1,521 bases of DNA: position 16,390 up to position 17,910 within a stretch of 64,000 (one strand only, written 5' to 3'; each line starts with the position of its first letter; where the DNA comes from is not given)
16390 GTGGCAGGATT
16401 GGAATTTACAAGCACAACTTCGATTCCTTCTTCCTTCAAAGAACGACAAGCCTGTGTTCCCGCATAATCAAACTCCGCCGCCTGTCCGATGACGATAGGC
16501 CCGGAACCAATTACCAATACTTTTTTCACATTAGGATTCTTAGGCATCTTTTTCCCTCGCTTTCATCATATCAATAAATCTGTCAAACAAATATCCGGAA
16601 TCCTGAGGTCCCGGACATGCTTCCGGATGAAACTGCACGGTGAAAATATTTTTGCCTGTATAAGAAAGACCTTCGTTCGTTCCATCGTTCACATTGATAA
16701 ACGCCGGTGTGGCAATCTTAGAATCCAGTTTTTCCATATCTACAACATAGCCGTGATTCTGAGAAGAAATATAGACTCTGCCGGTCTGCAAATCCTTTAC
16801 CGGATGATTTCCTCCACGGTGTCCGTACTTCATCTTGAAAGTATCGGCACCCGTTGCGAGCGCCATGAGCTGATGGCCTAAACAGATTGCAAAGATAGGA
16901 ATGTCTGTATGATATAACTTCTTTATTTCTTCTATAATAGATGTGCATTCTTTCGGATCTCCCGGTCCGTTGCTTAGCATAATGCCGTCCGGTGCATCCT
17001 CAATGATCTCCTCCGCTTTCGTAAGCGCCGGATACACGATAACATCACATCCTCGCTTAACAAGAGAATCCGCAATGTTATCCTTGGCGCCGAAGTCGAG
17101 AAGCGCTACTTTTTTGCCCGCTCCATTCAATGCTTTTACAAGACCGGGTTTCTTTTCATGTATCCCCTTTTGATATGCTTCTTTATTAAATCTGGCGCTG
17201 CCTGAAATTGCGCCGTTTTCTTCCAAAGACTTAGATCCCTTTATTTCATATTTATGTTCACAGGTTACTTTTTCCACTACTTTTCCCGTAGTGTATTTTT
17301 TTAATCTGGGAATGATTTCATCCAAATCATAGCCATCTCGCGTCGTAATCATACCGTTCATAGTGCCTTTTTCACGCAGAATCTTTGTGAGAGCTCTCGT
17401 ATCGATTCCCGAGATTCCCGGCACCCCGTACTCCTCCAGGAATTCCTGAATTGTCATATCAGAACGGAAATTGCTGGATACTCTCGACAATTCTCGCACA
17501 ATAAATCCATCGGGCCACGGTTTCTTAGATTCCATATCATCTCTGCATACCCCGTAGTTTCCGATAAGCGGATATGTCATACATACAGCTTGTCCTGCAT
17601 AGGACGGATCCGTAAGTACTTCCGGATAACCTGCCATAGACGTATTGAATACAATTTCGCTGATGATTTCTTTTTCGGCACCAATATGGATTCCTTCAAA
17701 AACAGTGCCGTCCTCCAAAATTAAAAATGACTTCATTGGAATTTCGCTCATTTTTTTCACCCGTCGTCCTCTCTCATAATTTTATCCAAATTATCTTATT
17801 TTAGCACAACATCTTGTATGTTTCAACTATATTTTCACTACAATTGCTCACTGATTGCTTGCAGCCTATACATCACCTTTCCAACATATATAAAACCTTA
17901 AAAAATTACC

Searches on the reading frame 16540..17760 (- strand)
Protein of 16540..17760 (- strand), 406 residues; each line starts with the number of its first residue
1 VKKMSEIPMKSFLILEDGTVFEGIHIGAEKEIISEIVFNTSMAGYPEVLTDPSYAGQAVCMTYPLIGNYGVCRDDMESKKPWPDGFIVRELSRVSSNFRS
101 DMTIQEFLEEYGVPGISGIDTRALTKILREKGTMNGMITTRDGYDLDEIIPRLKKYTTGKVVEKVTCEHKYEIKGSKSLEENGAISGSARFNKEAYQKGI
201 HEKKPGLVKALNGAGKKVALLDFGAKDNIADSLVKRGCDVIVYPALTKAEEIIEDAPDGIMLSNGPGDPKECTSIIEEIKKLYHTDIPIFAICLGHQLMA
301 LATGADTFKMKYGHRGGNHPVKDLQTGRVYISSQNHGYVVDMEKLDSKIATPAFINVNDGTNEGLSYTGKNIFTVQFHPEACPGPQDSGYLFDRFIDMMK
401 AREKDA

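Call 12: search_protein_families(library=ncbifam, proteins=[window:16540-17760:-])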
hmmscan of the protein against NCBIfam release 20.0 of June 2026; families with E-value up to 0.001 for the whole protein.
window:16540-17760:- (406 aa): 24 families
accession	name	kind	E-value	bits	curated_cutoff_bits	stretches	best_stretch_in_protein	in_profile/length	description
NF009475.0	PRK12838.1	equivalog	3.1e-165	549.5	221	1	9-403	1-357/359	carbamoyl phosphate synthase small subunit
TIGR01368.1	CPSaseIIsmall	equivalog_domain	7.3e-139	462.7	307.35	1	12-400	2-360/361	glutamine-hydrolyzing carbamoyl-phosphate synthase small subunit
NF011201.0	PRK14607.1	equivalog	1.7e-16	60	670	1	243-397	31-187/534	bifunctional anthranilate synthase component II/anthranilate phosphoribosyltransferase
NF010081.0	PRK13566.1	equivalog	2.5e-16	59.1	645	1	189-381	502-700/729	anthranilate synthase component I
TIGR01823.1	PabB-fungal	equivalog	7.1e-16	57.6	442.55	1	258-401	55-206/742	aminodeoxychorismate synthase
TIGR00566.1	trpG_papA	subfamily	2.7e-15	56.7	121.05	1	228-384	14-179/192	glutamine amidotransferase of anthranilate synthase or aminodeoxychorismate synthase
TIGR00888.1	guaA_Nterm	equivalog_domain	8.6e-15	54.6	172.15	1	221-397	4-182/188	glutamine-hydrolyzing GMP synthase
NF001975.0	PRK00758.1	equivalog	4.6e-13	49.2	198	1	236-398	24-181/185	GMP synthase subunit A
NF005799.0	PRK07649.1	equivalog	2e-12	47.1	327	1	249-398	36-187/195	aminodeoxychorismate/anthranilate synthase component II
TIGR01815.1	TrpE-clade3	equivalog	2.4e-12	45.7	739.15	1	209-381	510-688/717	anthranilate synthase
NF005849.0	PRK07765.1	equivalog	2.7e-12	46.4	308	1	247-381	38-175/219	aminodeoxychorismate/anthranilate synthase component II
NF000848.1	PRK00074.1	equivalog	1e-10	40.9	400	1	220-396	3-184/512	glutamine-hydrolyzing GMP synthase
NF005271.0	PRK06774.1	equivalog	2.8e-10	39.9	340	1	236-387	22-181/191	aminodeoxychorismate synthase component II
NF005946.0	PRK08007.1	equivalog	5.9e-10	39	332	1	235-386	21-176/187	aminodeoxychorismate synthase component 2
NF004169.0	PRK05637.1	equivalog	1.3e-09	37.9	332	1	228-300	17-88/210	anthranilate synthase component II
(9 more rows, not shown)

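Call 61: find_related_loci(query=window:16540-17760:-, collection=genome_contigs, flank=700)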
Query window:16540-17760:- (406 aa) in genome_contigs; peptide patterns used: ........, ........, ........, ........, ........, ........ (x = any residue, [..] = any of these).
599 stretches matched a pattern (row limit reached: there are more); 514 encode a relative of the query (tblastn E <= 1e-3); the best 80 are kept; 80 distinct loci.
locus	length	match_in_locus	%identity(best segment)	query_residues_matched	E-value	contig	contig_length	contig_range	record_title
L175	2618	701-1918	91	1-406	0e+0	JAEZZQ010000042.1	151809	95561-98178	MAG: Bacillota bacterium isolate OH_PFB_55 k127_182226, whole genome shotgun sequence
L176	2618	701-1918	91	1-406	0e+0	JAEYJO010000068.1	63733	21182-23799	MAG: Bacillota bacterium isolate OH_HFB_401 k127_900562, whole genome shotgun sequence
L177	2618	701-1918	90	1-406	0e+0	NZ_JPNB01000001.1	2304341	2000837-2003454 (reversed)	Kineothrix alysoides strain KNHs209 CC90DRAFT_scf7180000000010_quiver.1_C, whole genome shotgun sequence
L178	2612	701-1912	82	2-406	0e+0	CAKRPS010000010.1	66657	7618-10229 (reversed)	MAG: uncultured Lachnospiraceae bacterium isolate REFINED_METABAT215_TOP10_CONTIGS_1500_ASSEMBLY_K77_MERGED__Hadza_MoBio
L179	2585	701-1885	84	9-403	0e+0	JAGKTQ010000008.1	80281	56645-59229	MAG: Lachnospiraceae bacterium isolate cow4.13 cow4_13_25, whole genome shotgun sequence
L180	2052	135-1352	83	1-406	0e+0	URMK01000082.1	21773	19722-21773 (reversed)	uncultured Lachnospiraceae bacterium isolate UMGS1134 genome assembly, contig: NODE_441_length_21773_cov_14.573948, whol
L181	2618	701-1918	82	1-406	0e+0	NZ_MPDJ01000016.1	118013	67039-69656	Eisenbergiella tayi strain DSM 26961 scaffold16, whole genome shotgun sequence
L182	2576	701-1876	85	9-400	0e+0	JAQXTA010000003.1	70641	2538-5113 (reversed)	MAG: Lachnospiraceae bacterium isolate SUG1497 k141_5538411, whole genome shotgun sequence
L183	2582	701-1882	84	7-400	0e+0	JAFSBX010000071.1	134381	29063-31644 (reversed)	MAG: Lachnospiraceae bacterium isolate RGIG3002 Goat_Rectum-3__c445200, whole genome shotgun sequence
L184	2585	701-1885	84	9-403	0e+0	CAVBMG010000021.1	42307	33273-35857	Agathobacter sp. isolate G02640-L1_cleanbin_000019 genome assembly, contig: Spades_G02640-L1_contig_316, whole genome sh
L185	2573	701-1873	85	9-399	0e+0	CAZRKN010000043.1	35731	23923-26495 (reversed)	MAG TPA_asm: uncultured Bacteroides sp. isolate SRP199465_co1_196 genome assembly, contig: NODE_2669_length_35731_cov_48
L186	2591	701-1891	83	9-406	0e+0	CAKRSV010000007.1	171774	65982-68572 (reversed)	MAG: uncultured Lachnospiraceae bacterium isolate REFINED_METABAT215_TOP10_CONTIGS_1500_ASSEMBLY_K77_MERGED__Nepal_MoBio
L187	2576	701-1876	84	9-400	0e+0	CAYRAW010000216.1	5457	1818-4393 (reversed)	MAG TPA_asm: uncultured Roseburia sp. isolate binchicken_co354_272 genome assembly, contig: NODE_17447_length_5457_cov_4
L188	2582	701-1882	82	10-403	0e+0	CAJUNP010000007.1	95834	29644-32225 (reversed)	MAG TPA_asm: uncultured Lachnospiraceae bacterium isolate MGBC143606 genome assembly, contig: MGBC143606.7, whole genome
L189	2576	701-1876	84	9-400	0e+0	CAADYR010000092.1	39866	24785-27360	MAG TPA_asm: Lachnospiraceae bacterium, isolate HGM12224, WGS project CAADYR010000000 data, contig: ERS396355_14_k85_121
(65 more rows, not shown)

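Call 76: find_homologous_proteins(query=window:16540-17760:-, max_evalue=1e-150)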
Query window:16540-17760:- (406 aa): 7976 proteins with E <= 1e-150 among 8000 candidates; the best 120 are listed.
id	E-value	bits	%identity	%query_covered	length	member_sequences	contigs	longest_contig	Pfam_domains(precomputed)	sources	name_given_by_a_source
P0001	9.8e-275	929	100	100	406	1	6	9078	PF07722.20,PF00117.35,PF00988.29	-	-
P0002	5.2e-274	926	100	100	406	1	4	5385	PF07722.20,PF00117.35,PF00988.29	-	-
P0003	2.0e-269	911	100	98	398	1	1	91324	PF07722.20,PF00117.35,PF00988.29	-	-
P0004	1.6e-254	862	92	100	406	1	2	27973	PF07722.20,PF00117.35,PF00988.29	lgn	-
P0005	1.6e-254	862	92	100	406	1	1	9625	PF07722.20,PF00117.35,PF00988.29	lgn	-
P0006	7.9e-254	860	92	100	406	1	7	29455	PF07722.20,PF00117.35,PF00988.29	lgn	-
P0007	1.1e-253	859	92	100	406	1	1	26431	PF07722.20,PF00117.35,PF00988.29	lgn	-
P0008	3.7e-253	857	92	100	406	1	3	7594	PF07722.20,PF00117.35,PF00988.29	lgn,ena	-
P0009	5.4e-253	857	92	100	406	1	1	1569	PF07722.20,PF00117.35,PF00988.29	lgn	-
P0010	7.6e-253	856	92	100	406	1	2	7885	PF07722.20,PF00117.35,PF00988.29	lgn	-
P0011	5.2e-252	854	91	100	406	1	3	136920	PF07722.20,PF00117.35,PF00988.29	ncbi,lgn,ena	-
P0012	9.8e-252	853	91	100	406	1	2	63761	PF07722.20,PF00117.35,PF00988.29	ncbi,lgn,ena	-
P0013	1.3e-251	852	90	100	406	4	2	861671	PF07722.20,PF00117.35,PF00988.29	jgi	jgi:carbamoyl-phosphate synthase small subunit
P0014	2.7e-251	851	91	100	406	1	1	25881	PF07722.20,PF00117.35,PF00988.29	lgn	-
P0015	4.2e-251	851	93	98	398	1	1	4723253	PF07722.20,PF00117.35,PF00988.29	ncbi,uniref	ncbi:carbamoyl phosphate synthase small subunit [Kineothrix sedimenti]|uniref:Carbamoyl phosphate sy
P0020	5.0e-244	827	89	99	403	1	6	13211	PF07722.20,PF00117.35,PF00988.29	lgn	-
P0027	2.5e-242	822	88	99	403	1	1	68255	PF07722.20,PF00117.35,PF00988.29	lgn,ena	-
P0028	1.4e-241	819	87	99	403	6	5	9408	PF07722.20,PF00117.35,PF00988.29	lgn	-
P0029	5.8e-241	817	90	97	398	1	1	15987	PF07722.20,PF00117.35,PF00988.29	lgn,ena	-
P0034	2.4e-238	809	88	98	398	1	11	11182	PF07722.20,PF00117.35,PF00988.29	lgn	-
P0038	4.4e-235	798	87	97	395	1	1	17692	PF07722.20,PF00117.35,PF00988.29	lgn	-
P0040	1.2e-233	793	86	98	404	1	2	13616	PF07722.20,PF00117.35,PF00988.29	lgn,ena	-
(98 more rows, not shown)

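Call 77: find_encoding_contigs(protein=P0001, flank=450, max_places=4)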
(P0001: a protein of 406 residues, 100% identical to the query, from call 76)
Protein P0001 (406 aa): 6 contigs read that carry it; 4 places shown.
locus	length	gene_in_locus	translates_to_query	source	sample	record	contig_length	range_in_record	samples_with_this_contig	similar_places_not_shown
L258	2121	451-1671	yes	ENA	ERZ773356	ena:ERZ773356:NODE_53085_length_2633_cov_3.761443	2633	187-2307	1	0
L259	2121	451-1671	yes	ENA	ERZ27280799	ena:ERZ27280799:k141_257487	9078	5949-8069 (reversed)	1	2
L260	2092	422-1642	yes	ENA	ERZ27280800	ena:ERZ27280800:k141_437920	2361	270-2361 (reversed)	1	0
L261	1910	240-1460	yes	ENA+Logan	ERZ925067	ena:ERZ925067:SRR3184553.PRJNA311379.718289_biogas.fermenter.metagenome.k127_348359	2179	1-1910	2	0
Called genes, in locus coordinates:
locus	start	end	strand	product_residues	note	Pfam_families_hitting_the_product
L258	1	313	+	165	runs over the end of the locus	?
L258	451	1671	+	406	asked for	PF00988:CPSase_sm_chain, PF00117:GATase, PF07722:Peptidase_C26 (faint)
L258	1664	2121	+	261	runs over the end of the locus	?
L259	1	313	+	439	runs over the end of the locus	?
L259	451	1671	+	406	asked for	PF00988:CPSase_sm_chain, PF00117:GATase, PF07722:Peptidase_C26 (faint)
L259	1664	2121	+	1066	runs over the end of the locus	PF25596:CPSase_L_D1, PF02786:CPSase_L_D2, PF02787:CPSase_L_D3, PF25596:CPSase_L_D1, PF01071:GARS_A, PF02655:ATP-grasp_3, PF02786:CPSase_L_D2, PF02222:ATP-grasp, +7 more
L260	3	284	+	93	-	?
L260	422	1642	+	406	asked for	PF00988:CPSase_sm_chain, PF00117:GATase, PF07722:Peptidase_C26 (faint)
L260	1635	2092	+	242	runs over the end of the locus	?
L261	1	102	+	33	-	?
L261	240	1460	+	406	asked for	PF00988:CPSase_sm_chain, PF00117:GATase, PF07722:Peptidase_C26 (faint)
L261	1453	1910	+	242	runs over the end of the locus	?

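Call 78: find_encoding_contigs(protein=P0004, flank=450, max_places=2)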
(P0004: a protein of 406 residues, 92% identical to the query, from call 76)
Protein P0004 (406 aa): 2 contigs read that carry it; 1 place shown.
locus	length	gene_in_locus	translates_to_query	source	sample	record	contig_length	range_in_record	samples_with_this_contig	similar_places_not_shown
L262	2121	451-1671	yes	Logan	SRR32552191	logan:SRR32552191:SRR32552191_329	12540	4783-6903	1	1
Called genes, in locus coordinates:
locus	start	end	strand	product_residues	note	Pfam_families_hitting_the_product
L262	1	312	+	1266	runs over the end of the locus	PF18072:FGAR-AT_linker, PF02769:AIRS_C, PF13507:GATase_5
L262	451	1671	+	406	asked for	PF00988:CPSase_sm_chain, PF00117:GATase, PF07722:Peptidase_C26 (faint)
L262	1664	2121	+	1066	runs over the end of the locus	PF25596:CPSase_L_D1, PF02786:CPSase_L_D2, PF02787:CPSase_L_D3, PF25596:CPSase_L_D1, PF02655:ATP-grasp_3, PF02786:CPSase_L_D2, PF02222:ATP-grasp, PF07478:Dala_Dala_lig_C, +6 more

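Call 79: find_encoding_contigs(protein=P0006, flank=450, max_places=3)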
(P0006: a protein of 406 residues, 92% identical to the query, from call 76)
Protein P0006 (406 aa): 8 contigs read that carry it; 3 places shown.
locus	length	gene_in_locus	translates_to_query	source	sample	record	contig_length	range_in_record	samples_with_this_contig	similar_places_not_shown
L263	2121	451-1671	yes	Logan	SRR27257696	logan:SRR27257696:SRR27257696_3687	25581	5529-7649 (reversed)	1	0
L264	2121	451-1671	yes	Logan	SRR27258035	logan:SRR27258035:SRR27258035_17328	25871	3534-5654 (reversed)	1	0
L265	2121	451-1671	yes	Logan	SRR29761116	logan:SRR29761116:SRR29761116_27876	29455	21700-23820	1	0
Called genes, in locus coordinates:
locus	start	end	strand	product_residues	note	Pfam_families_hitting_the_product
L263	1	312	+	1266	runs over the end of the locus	PF18072:FGAR-AT_linker, PF02769:AIRS_C, PF13507:GATase_5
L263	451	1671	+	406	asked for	PF00988:CPSase_sm_chain, PF00117:GATase, PF07722:Peptidase_C26 (faint)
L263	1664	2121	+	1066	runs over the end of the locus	PF25596:CPSase_L_D1, PF02786:CPSase_L_D2, PF02787:CPSase_L_D3, PF25596:CPSase_L_D1, PF02655:ATP-grasp_3, PF02786:CPSase_L_D2, PF02222:ATP-grasp, PF07478:Dala_Dala_lig_C, +6 more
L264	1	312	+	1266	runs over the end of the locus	PF18072:FGAR-AT_linker, PF02769:AIRS_C, PF13507:GATase_5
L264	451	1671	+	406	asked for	PF00988:CPSase_sm_chain, PF00117:GATase, PF07722:Peptidase_C26 (faint)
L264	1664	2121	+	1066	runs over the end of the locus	PF25596:CPSase_L_D1, PF02786:CPSase_L_D2, PF02787:CPSase_L_D3, PF25596:CPSase_L_D1, PF02655:ATP-grasp_3, PF02786:CPSase_L_D2, PF02222:ATP-grasp, PF07478:Dala_Dala_lig_C, +6 more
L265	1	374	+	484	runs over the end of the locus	PF14264:Glucos_trans_II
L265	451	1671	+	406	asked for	PF00988:CPSase_sm_chain, PF00117:GATase, PF07722:Peptidase_C26 (faint)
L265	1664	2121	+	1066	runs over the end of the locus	PF25596:CPSase_L_D1, PF02786:CPSase_L_D2, PF02787:CPSase_L_D3, PF25596:CPSase_L_D1, PF01071:GARS_A, PF02655:ATP-grasp_3, PF02786:CPSase_L_D2, PF02222:ATP-grasp, +6 more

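Call 80: find_encoding_contigs(protein=P0020, flank=450, max_places=3)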
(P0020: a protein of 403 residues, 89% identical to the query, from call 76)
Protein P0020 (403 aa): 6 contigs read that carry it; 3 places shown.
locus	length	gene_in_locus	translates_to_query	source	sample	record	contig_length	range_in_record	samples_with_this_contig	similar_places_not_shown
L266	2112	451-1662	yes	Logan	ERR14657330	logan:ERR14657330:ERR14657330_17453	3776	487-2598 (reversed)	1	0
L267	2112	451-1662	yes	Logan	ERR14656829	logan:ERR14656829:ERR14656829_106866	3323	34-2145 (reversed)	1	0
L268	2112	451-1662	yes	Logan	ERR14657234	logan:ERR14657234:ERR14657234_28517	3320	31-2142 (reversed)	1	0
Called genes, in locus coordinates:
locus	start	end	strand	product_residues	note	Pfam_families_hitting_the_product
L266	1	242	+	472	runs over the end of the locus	?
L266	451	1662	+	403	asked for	PF00988:CPSase_sm_chain, PF00117:GATase, PF07722:Peptidase_C26 (faint)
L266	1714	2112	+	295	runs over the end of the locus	?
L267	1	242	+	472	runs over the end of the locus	?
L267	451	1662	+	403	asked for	PF00988:CPSase_sm_chain, PF00117:GATase, PF07722:Peptidase_C26 (faint)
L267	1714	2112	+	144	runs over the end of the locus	?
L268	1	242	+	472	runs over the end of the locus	?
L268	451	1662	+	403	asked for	PF00988:CPSase_sm_chain, PF00117:GATase, PF07722:Peptidase_C26 (faint)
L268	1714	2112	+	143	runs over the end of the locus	?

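Call 81: find_encoding_contigs(protein=P0007, flank=450, max_places=2)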
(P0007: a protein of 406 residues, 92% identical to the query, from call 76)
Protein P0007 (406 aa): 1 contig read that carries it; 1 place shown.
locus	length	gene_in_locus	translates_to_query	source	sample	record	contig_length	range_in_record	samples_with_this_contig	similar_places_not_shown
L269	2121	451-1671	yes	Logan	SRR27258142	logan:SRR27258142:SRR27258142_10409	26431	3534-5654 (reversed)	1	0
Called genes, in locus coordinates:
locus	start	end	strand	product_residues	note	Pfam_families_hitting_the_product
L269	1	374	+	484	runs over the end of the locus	PF14264:Glucos_trans_II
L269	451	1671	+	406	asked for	PF00988:CPSase_sm_chain, PF00117:GATase, PF07722:Peptidase_C26 (faint)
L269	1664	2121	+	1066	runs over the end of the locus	PF25596:CPSase_L_D1, PF02786:CPSase_L_D2, PF02787:CPSase_L_D3, PF25596:CPSase_L_D1, PF02655:ATP-grasp_3, PF02786:CPSase_L_D2, PF02222:ATP-grasp, PF07478:Dala_Dala_lig_C, +6 more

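Call 82: find_encoding_contigs(protein=P0014, flank=450, max_places=2)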
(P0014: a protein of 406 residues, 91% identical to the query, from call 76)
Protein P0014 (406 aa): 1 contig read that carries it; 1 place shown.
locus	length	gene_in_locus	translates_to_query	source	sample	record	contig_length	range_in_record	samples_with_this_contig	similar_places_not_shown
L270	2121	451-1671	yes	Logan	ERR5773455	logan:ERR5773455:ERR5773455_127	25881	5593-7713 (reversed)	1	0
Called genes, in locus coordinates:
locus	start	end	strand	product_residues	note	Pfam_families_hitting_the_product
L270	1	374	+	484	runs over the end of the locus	PF14264:Glucos_trans_II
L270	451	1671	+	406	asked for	PF00988:CPSase_sm_chain, PF00117:GATase, PF07722:Peptidase_C26 (faint)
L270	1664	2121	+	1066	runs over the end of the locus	PF25596:CPSase_L_D1, PF02786:CPSase_L_D2, PF02787:CPSase_L_D3, PF25596:CPSase_L_D1, PF02655:ATP-grasp_3, PF02786:CPSase_L_D2, PF02222:ATP-grasp, PF07478:Dala_Dala_lig_C, +6 more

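Call 83: find_encoding_contigs(protein=P0027, flank=450, max_places=2)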
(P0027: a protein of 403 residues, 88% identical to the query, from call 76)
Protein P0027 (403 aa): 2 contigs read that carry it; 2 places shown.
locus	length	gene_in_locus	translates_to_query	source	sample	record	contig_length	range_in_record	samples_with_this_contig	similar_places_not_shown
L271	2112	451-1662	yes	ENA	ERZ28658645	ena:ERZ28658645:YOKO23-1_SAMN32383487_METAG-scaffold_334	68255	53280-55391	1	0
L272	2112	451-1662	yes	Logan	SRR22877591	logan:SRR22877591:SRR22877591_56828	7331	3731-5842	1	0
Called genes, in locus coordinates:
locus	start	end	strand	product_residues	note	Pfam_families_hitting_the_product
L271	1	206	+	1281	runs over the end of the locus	PF18072:FGAR-AT_linker, PF02769:AIRS_C, PF13507:GATase_5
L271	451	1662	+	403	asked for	PF00988:CPSase_sm_chain, PF00117:GATase, PF07722:Peptidase_C26 (faint)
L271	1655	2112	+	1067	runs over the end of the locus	PF25596:CPSase_L_D1, PF02786:CPSase_L_D2, PF02787:CPSase_L_D3, PF25596:CPSase_L_D1, PF02655:ATP-grasp_3, PF02786:CPSase_L_D2, PF02222:ATP-grasp, PF07478:Dala_Dala_lig_C, +5 more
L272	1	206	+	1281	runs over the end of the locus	PF18072:FGAR-AT_linker, PF02769:AIRS_C, PF13507:GATase_5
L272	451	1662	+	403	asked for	PF00988:CPSase_sm_chain, PF00117:GATase, PF07722:Peptidase_C26 (faint)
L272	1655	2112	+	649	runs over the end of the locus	?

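Call 84: find_encoding_contigs(protein=P0029, flank=450, max_places=2)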
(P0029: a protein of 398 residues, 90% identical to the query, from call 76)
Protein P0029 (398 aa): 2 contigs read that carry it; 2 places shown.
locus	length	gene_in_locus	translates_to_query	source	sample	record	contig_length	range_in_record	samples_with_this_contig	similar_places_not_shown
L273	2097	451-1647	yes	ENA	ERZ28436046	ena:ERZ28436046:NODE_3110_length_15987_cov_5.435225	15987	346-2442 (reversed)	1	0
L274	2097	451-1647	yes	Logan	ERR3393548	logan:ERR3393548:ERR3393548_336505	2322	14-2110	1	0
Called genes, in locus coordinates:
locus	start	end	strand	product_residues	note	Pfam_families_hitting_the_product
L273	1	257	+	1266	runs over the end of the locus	PF18072:FGAR-AT_linker, PF02769:AIRS_C, PF13507:GATase_5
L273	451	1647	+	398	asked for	PF00988:CPSase_sm_chain, PF00117:GATase, PF07722:Peptidase_C26 (faint)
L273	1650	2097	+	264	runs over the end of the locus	?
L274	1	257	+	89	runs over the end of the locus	?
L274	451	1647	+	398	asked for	PF00988:CPSase_sm_chain, PF00117:GATase, PF07722:Peptidase_C26 (faint)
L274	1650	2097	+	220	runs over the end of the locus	?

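Call 85: find_encoding_contigs(protein=P0034, flank=450, max_places=3)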
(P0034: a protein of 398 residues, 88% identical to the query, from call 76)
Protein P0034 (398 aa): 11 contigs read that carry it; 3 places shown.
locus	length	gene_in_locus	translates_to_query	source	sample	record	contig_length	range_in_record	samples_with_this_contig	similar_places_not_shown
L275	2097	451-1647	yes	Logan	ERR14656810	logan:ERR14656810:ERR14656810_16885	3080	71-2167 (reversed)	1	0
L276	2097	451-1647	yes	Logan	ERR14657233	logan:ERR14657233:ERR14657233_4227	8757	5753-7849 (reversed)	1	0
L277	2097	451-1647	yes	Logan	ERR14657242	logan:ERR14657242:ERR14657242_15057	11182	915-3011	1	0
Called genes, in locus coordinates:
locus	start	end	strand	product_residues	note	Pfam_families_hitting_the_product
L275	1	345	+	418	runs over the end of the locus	?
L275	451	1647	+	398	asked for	PF00988:CPSase_sm_chain, PF00117:GATase, PF07722:Peptidase_C26 (faint)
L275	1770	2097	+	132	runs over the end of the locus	?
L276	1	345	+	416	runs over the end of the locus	?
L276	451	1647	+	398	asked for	PF00988:CPSase_sm_chain, PF00117:GATase, PF07722:Peptidase_C26 (faint)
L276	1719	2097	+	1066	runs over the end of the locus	PF25596:CPSase_L_D1, PF02786:CPSase_L_D2, PF02787:CPSase_L_D3, PF25596:CPSase_L_D1, PF02655:ATP-grasp_3, PF02786:CPSase_L_D2, PF02222:ATP-grasp, PF07478:Dala_Dala_lig_C, +5 more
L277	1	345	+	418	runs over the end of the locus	?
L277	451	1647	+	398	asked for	PF00988:CPSase_sm_chain, PF00117:GATase, PF07722:Peptidase_C26 (faint)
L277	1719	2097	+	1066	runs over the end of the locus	PF25596:CPSase_L_D1, PF02786:CPSase_L_D2, PF02787:CPSase_L_D3, PF25596:CPSase_L_D1, PF02655:ATP-grasp_3, PF02786:CPSase_L_D2, PF02222:ATP-grasp, PF07478:Dala_Dala_lig_C, +5 more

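Call 86: find_encoding_contigs(protein=P0038, flank=450, max_places=2)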
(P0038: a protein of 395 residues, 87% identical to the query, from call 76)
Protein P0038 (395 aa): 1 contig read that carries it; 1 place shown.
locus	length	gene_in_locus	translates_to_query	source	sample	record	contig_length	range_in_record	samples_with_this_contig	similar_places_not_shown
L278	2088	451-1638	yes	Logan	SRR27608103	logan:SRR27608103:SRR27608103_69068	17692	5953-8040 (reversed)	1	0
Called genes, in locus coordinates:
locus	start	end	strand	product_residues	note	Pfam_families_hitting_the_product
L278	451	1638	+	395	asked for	PF00988:CPSase_sm_chain, PF00117:GATase, PF07722:Peptidase_C26 (faint)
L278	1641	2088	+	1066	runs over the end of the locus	PF25596:CPSase_L_D1, PF02786:CPSase_L_D2, PF02787:CPSase_L_D3, PF25596:CPSase_L_D1, PF02655:ATP-grasp_3, PF02786:CPSase_L_D2, PF02222:ATP-grasp, PF07478:Dala_Dala_lig_C, +4 more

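Call 89: find_encoding_contigs(protein=P0040, flank=450, max_places=2)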
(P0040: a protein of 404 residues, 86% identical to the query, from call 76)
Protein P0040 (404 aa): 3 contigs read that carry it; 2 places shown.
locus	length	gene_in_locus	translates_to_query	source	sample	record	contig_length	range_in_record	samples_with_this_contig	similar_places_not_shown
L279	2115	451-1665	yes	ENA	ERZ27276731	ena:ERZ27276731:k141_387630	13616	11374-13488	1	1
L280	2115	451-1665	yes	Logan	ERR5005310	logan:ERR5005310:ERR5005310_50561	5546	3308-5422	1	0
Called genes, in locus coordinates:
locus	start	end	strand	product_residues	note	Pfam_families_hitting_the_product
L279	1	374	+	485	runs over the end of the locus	-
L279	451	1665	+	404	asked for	PF00988:CPSase_sm_chain, PF00117:GATase, PF07722:Peptidase_C26 (faint)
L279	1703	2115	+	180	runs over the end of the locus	?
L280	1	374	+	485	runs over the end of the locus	-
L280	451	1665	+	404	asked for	PF00988:CPSase_sm_chain, PF00117:GATase, PF07722:Peptidase_C26 (faint)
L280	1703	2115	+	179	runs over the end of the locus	?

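Call 90: find_encoding_contigs(protein=P0028, flank=450, max_places=3)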
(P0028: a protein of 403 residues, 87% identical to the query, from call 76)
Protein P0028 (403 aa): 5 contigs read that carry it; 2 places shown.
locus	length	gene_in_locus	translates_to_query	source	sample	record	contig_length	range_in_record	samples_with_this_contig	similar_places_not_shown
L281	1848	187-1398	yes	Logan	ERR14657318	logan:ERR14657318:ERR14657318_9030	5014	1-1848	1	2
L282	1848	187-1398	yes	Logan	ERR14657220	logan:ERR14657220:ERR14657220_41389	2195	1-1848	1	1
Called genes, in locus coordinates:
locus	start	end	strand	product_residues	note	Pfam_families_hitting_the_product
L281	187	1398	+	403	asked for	PF00988:CPSase_sm_chain, PF00117:GATase, PF07722:Peptidase_C26 (faint)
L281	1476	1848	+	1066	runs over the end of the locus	PF25596:CPSase_L_D1, PF02786:CPSase_L_D2, PF02787:CPSase_L_D3, PF25596:CPSase_L_D1, PF02655:ATP-grasp_3, PF02786:CPSase_L_D2, PF02222:ATP-grasp, PF07478:Dala_Dala_lig_C, +7 more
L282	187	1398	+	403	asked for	PF00988:CPSase_sm_chain, PF00117:GATase, PF07722:Peptidase_C26 (faint)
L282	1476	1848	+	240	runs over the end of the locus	?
